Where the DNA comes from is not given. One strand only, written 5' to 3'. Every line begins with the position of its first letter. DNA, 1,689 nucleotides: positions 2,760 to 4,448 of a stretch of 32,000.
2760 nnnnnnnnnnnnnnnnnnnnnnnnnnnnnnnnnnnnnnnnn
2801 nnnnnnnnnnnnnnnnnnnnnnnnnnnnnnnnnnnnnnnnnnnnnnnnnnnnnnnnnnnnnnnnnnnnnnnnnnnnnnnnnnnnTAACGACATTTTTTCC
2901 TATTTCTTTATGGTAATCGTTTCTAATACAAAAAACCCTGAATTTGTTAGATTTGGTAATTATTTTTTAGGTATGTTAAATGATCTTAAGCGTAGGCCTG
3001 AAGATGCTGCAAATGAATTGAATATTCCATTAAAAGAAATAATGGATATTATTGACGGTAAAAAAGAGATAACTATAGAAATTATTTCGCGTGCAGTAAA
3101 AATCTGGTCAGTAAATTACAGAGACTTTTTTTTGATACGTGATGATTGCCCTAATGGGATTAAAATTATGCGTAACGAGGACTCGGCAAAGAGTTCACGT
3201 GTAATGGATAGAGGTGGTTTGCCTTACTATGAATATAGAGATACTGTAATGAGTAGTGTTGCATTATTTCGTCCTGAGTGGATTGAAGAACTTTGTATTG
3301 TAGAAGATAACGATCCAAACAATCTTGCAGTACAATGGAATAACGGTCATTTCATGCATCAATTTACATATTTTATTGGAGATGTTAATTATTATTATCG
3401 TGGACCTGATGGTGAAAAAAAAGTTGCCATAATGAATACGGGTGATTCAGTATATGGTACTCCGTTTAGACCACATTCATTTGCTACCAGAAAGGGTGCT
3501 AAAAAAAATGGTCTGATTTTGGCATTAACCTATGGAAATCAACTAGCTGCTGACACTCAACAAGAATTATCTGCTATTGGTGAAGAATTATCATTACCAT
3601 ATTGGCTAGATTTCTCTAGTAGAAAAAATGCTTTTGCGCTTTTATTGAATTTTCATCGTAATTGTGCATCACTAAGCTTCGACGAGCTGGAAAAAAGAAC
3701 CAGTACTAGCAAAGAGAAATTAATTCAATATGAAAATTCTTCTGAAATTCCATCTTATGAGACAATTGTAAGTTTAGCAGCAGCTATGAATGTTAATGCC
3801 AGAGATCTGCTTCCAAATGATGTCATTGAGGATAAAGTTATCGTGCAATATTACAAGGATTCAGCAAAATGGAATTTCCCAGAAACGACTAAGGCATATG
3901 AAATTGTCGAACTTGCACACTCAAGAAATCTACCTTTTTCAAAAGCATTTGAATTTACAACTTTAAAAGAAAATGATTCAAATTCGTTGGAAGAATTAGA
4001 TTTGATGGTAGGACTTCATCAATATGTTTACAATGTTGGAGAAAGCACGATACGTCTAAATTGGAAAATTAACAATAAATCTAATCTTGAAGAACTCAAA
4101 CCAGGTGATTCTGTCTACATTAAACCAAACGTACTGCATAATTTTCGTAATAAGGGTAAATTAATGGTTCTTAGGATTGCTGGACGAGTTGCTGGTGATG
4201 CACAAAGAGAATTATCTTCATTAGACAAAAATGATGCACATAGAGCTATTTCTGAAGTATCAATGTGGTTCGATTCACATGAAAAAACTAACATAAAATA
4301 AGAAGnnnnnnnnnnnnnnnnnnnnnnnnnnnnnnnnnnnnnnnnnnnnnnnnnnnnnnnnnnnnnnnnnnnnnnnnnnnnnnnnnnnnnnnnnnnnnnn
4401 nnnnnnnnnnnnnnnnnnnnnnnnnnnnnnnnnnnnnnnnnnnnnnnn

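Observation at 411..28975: A ~26-kb phosphonoglycan island: phosphonate synthesis, nucleotide activation, candidate transferases, glycan assembly and the N-glycosylation OST in one locus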

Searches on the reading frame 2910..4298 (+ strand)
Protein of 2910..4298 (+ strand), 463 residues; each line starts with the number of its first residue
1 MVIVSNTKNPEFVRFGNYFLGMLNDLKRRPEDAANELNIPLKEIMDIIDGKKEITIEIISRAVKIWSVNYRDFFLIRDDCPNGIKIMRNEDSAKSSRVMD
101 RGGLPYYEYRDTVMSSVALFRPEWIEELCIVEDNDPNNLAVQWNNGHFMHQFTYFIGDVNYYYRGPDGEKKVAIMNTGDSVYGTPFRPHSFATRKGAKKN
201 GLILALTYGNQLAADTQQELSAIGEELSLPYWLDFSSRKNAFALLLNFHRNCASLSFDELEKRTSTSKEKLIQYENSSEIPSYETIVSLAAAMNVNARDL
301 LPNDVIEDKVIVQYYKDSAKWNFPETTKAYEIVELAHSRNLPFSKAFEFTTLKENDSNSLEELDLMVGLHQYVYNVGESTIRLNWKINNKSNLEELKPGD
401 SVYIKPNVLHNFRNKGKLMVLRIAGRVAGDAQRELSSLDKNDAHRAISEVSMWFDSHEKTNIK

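Call 3: search_protein_families(library=pfam, proteins=[window:2910-4298:+], max_evalue=0.01)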
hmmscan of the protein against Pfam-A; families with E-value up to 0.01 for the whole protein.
window:2910-4298:+ (463 aa): 4 families
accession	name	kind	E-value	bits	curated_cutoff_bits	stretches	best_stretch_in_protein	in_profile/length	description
PF07883.17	Cupin_2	-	9.6e-08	32.1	27.2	1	393-417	37-61/70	Cupin domain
PF12844.13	HTH_19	-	1.9e-06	28.1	30.2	1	246-301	4-59/64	Helix-turn-helix domain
PF13560.12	HTH_31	-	0.0024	18.6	27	1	242-296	2-57/64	Helix-turn-helix domain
PF01381.28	HTH_3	-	0.0034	17.8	23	0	259-299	14-54/55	Helix-turn-helix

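Call 6: search_protein_families(library=ncbifam, proteins=[window:2910-4298:+], max_evalue=0.001)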
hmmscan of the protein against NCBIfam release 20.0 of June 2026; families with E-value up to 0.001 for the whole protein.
window:2910-4298:+ (463 aa): 1 family
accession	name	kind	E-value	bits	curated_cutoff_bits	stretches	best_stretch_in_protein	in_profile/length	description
NF047948.1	male_kill_WMK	equivalog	2.6e-05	23.8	300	0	258-323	22-85/300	WO male-killing family protein Wmk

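Call 8: search_solved_structures(query=window:2910-4298:+, show_alignments=2, max_evalue=0.001)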
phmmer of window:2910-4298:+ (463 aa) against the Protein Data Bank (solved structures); distinct sequences matched with E-value up to 0.001: 3.
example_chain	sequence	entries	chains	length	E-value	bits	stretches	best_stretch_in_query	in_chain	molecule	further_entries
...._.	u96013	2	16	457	3.3e-163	547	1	12-456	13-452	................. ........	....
6b9r_A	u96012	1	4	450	2.6e-80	273.7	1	21-454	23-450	Hydroxyethylphosphonate dioxygenase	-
5u55_A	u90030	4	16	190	3.3e-09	39.4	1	61-209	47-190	(S)-2-hydroxypropylphosphonic acid epoxidase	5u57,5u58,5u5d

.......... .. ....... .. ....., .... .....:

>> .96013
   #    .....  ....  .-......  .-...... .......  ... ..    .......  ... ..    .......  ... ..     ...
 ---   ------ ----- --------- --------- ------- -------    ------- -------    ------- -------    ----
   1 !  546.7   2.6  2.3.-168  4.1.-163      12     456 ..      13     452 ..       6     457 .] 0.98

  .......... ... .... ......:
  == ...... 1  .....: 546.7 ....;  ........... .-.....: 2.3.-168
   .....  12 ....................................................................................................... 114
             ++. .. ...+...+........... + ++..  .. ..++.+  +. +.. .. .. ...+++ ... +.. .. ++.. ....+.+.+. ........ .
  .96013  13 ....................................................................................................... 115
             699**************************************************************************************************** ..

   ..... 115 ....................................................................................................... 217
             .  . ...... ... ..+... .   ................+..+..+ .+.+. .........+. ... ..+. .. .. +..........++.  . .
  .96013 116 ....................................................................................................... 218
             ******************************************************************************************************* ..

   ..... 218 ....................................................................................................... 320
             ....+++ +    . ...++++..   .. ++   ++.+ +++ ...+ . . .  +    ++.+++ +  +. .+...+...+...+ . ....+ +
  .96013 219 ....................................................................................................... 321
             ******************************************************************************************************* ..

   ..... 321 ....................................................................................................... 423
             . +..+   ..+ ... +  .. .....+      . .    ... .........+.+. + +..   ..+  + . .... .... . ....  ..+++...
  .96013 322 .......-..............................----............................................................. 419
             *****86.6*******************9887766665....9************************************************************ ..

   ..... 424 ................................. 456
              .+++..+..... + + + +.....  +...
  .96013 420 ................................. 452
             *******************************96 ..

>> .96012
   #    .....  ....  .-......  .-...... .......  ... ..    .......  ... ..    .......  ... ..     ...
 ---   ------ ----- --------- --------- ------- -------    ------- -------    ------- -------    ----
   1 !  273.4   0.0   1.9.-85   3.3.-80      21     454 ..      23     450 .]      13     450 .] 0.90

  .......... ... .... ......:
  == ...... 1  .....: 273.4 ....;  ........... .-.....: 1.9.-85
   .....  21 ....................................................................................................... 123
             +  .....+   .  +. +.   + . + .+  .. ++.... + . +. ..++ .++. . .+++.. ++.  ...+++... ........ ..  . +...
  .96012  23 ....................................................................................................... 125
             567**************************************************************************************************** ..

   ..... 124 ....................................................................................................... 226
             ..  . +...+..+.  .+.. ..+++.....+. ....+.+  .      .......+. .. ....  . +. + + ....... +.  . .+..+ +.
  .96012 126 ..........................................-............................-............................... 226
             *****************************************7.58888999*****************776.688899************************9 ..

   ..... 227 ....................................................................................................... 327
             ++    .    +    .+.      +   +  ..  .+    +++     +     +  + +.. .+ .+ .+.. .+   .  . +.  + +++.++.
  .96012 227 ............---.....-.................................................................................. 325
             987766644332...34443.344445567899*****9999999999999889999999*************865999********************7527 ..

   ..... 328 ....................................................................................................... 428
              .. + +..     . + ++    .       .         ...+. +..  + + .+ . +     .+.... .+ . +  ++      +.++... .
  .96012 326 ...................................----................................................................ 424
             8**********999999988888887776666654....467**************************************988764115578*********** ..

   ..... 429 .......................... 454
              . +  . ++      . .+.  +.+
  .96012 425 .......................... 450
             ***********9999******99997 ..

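Call 19: find_related_loci(query=window:2910-4298:+, collection=genome_contigs, flank=10000)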
Query window:2910-4298:+ (463 aa) in genome_contigs; peptide patterns used: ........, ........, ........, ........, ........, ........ (x = any residue, [..] = any of these).
74 stretches matched a pattern; 28 encode a relative of the query (tblastn E <= 1e-3); 28 distinct loci.
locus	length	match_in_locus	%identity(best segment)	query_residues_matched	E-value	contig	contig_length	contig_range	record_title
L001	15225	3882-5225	57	9-460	0e+0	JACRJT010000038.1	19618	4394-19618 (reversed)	MAG: Thaumarchaeota archaeon isolate NC_groundwater_1836_Pr3_B-0.1um_40_14 SR-2_scaffold_141_2750265, whole genome shotg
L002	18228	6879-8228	59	6-459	1e-180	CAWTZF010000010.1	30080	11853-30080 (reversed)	MAG: uncultured Nitrosopumilaceae archaeon isolate A7D_Bin_00024 genome assembly, contig: A7D_Bin_00024_000000000010, wh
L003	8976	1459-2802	58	9-460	2e-180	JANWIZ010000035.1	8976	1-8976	MAG: Patescibacteria group bacterium isolate CRAIB_MAG54 c_000000073885, whole genome shotgun sequence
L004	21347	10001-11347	60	7-459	6e-180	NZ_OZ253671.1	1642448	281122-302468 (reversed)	MAG: Nitrosopumilus sp. isolate a7174fe6-efbc-48e7-936d-e4c6e82819a1 chromosome 1, complete sequence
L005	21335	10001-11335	59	11-459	0e+0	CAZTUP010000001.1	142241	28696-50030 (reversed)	MAG TPA_asm: uncultured Candidatus Nitrosotenuis sp. isolate binchicken_co200_76 genome assembly, contig: k141_657830, w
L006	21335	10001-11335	57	11-459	1e-175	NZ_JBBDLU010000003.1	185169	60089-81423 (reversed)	MAG: Nitrosopumilus sp. isolate LejiaA_33_50 Lejia_A_120_length_185169_cov_34, whole genome shotgun sequence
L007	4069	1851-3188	56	8-456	1e-178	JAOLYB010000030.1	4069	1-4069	Candidatus Nitrosopelagicus sp. isolate AH-558-N14 AH-558-N14_NODE_30, whole genome shotgun sequence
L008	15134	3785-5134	56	14-462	2e-171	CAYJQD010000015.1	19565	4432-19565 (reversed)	MAG TPA_asm: uncultured Methanosarcinales archaeon isolate ERP125453_co1_474 genome assembly, contig: NODE_2740_length_1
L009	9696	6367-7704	55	9-459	1e-171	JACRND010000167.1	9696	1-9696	MAG: Nitrosarchaeum sp. isolate NC_groundwater_1925_Pr3_S-0.2um_34_2 scaffold_812262, whole genome shotgun sequence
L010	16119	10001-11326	57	14-455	3e-169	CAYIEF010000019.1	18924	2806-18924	MAG TPA_asm: uncultured Methanosarcinales archaeon isolate ERP119705_co19_172 genome assembly, contig: NODE_2426_length_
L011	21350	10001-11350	55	14-462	2e-168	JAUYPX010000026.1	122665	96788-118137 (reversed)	MAG: Nanoarchaeota archaeon isolate C4_metabat.bin.63 C4_k141_37286, whole genome shotgun sequence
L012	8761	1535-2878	54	16-462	8e-167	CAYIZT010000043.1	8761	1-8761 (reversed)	MAG TPA_asm: uncultured Methanosarcinales archaeon isolate ERP119705_co9_54 genome assembly, contig: NODE_11518_length_8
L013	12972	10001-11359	55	14-462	2e-166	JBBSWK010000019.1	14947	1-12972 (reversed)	MAG: Nanoarchaeota archaeon isolate H51-bin025_1 H51_bin025_1_000000000019, whole genome shotgun sequence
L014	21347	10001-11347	57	11-463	1e-161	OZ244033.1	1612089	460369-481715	MAG: Nitrosopumilus sp. isolate 1ae46461-07d9-4201-ae73-64b79862995f genome assembly, chromosome: 1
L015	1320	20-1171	59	72-459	1e-171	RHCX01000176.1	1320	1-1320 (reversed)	MAG: Nitrososphaeria archaeon isolate WBC_8_2A_255 contig_100_176, whole genome shotgun sequence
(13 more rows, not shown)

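Call 28: list_cluster_members(proteins=[window:2910-4298:+, window:20352-21545:+, window:23308-25383:+, window:22377-23318:+, window:30229-31893:-, window:26585-28972:+, window:18410-20017:+, window:8753-10171:+, window:10174-11613:-, window:6095-6988:-])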
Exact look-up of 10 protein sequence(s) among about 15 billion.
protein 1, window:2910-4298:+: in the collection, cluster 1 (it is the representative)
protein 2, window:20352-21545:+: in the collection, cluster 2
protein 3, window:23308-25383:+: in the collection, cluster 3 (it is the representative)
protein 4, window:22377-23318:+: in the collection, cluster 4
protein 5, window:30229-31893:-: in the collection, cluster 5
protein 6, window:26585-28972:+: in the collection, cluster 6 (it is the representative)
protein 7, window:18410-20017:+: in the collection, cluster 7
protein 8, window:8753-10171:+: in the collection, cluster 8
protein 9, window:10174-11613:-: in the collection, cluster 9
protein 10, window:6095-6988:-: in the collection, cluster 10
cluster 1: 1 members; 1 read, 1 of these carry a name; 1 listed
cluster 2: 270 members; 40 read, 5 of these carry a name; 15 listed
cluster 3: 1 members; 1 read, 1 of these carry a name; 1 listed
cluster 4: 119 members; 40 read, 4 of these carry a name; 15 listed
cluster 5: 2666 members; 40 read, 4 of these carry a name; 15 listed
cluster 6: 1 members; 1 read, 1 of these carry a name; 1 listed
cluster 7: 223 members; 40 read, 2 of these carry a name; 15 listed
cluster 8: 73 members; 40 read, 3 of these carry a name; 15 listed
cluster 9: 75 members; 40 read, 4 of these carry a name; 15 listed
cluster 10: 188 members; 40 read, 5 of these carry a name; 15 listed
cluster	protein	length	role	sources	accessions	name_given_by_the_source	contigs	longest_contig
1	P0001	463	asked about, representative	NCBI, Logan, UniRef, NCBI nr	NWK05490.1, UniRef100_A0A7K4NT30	hypothetical protein HX833_05300 [Marine Group I thaumarchaeote] | HTH cro/C1-type domain-containing protein n=1 Tax=Marine Group I thaumarchaeote ... | hypothetical protein [Marine Group I thaumarchaeote]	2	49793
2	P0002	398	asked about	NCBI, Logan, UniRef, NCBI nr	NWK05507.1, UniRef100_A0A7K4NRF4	CDP-glycerol glycerophosphotransferase family protein [Marine Group I thaumarchaeote] | CDP-glycerol glycerophosphotransferase family protein n=1 Tax=Marine Group I ...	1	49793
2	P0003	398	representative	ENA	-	-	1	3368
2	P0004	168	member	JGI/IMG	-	YidC/Oxa1 family membrane protein insertase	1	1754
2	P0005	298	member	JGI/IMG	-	YidC/Oxa1 family membrane protein insertase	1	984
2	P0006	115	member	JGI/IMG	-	YidC/Oxa1 family membrane protein insertase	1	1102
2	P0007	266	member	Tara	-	strand:+ start:77 stop:877 length:801 start_codon:yes stop_codon:yes gene_type:complete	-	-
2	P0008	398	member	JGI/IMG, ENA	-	-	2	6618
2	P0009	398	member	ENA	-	-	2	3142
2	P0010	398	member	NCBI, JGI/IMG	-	-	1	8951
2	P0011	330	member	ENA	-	-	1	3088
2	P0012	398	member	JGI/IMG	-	-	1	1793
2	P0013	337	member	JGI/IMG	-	-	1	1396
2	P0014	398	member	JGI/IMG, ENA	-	-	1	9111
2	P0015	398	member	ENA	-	-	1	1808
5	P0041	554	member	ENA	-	-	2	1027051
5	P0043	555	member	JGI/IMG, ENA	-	-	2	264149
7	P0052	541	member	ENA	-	-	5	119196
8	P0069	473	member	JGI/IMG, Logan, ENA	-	-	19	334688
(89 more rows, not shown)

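Call 29: find_homologous_proteins(query=window:2910-4298:+, max_evalue=1e-30)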
Query window:2910-4298:+ (463 aa): 1924 proteins with E <= 1e-30 among 8000 candidates; the best 120 are listed.
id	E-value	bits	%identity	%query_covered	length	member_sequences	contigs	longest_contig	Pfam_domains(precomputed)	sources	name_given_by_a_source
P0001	0.0e+0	1054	100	100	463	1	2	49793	PF12844.14,PF07883.18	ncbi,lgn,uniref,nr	ncbi:hypothetical protein HX833_05300 [Marine Group I thaumarchaeote]|uniref:HTH cro/C1-type domain-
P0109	0.0e+0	1036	97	100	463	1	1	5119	PF12844.14,PF07883.18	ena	-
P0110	0.0e+0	1034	97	100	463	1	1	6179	PF12844.14,PF07883.18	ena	-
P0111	0.0e+0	1033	97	100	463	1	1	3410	PF12844.14,PF07883.18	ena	-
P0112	0.0e+0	1032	97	100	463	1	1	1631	PF12844.14,PF07883.18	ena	-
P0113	0.0e+0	1032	97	100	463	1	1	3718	PF12844.14,PF07883.18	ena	-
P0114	0.0e+0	1032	97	100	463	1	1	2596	PF12844.14,PF07883.18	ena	-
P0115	0.0e+0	1029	97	100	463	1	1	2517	PF12844.14,PF07883.18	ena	-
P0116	0.0e+0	1029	97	100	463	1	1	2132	PF07883.18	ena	-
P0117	0.0e+0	1028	97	100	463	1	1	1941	PF12844.14,PF07883.18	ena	-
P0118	0.0e+0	1028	97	100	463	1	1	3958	PF12844.14,PF07883.18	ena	-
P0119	0.0e+0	1027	97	100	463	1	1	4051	PF12844.14,PF07883.18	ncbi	-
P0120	0.0e+0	1027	97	100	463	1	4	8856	PF12844.14,PF07883.18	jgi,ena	-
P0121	0.0e+0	1026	97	100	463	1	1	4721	PF12844.14,PF07883.18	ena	-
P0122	0.0e+0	1026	96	100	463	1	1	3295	PF12844.14,PF07883.18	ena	-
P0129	0.0e+0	1024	97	100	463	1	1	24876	PF12844.14,PF07883.18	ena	-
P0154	2.9e-287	971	91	100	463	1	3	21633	PF12844.14,PF07883.18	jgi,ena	jgi:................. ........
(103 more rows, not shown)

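Call 31: find_encoding_contigs(protein=P0129, flank=10000, max_places=2)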
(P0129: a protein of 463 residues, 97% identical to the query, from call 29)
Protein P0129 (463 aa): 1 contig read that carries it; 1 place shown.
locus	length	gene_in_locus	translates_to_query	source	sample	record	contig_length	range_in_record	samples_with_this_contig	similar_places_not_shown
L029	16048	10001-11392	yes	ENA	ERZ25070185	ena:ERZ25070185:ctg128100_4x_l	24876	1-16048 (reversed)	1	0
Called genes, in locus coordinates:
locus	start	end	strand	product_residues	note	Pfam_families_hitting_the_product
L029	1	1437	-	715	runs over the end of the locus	PF13549:ATP-grasp_5, PF08442:ATP-grasp_2 (faint), PF02629:CoA_binding, PF13380:CoA_binding_2, PF13607:Succ_CoA_lig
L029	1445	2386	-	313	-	PF25087:GMPPB_C, PF25247:LbH_GLGC (faint), PF00132:Hexapep, PF25084:LbH_EIF2B (weak), PF00132:Hexapep, PF14602:Hexapep_2 (weak)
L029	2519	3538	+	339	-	PF00106:adh_short (weak), PF01073:3Beta_HSD, PF01370:Epimerase, PF02719:Polysacc_synt_2, PF04321:RmlD_sub_bind, PF07993:NAD_binding_4 (weak), PF13460:NAD_binding_10, PF16363:GDP_Man_Dehyd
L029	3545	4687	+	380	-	PF00266:Aminotran_5, PF01041:DegT_DnrJ_EryC1, PF01053:Cys_Met_Meta_PP (weak)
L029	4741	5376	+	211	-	PF02585:PIG-L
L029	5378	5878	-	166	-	-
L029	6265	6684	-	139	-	PF01839:FG-GAP (faint), PF13517:FG-GAP_3 (faint)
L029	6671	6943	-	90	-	PF01839:FG-GAP (weak)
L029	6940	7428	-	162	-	PF01839:FG-GAP, PF13517:FG-GAP_3 (faint), PF14312:FG-GAP_2 (weak), PF01839:FG-GAP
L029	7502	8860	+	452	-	PF00884:Sulfatase, PF01663:Phosphodiest (faint), PF16347:SGSH_C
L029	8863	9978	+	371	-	PF00884:Sulfatase, PF16347:SGSH_C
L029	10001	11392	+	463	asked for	PF07883:Cupin_2 (faint), PF12844:HTH_19 (weak)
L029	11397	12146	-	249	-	PF00483:NTP_transferase, PF12804:NTP_transf_3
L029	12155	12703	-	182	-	PF02775:TPP_enzyme_C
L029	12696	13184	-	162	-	PF02776:TPP_enzyme_N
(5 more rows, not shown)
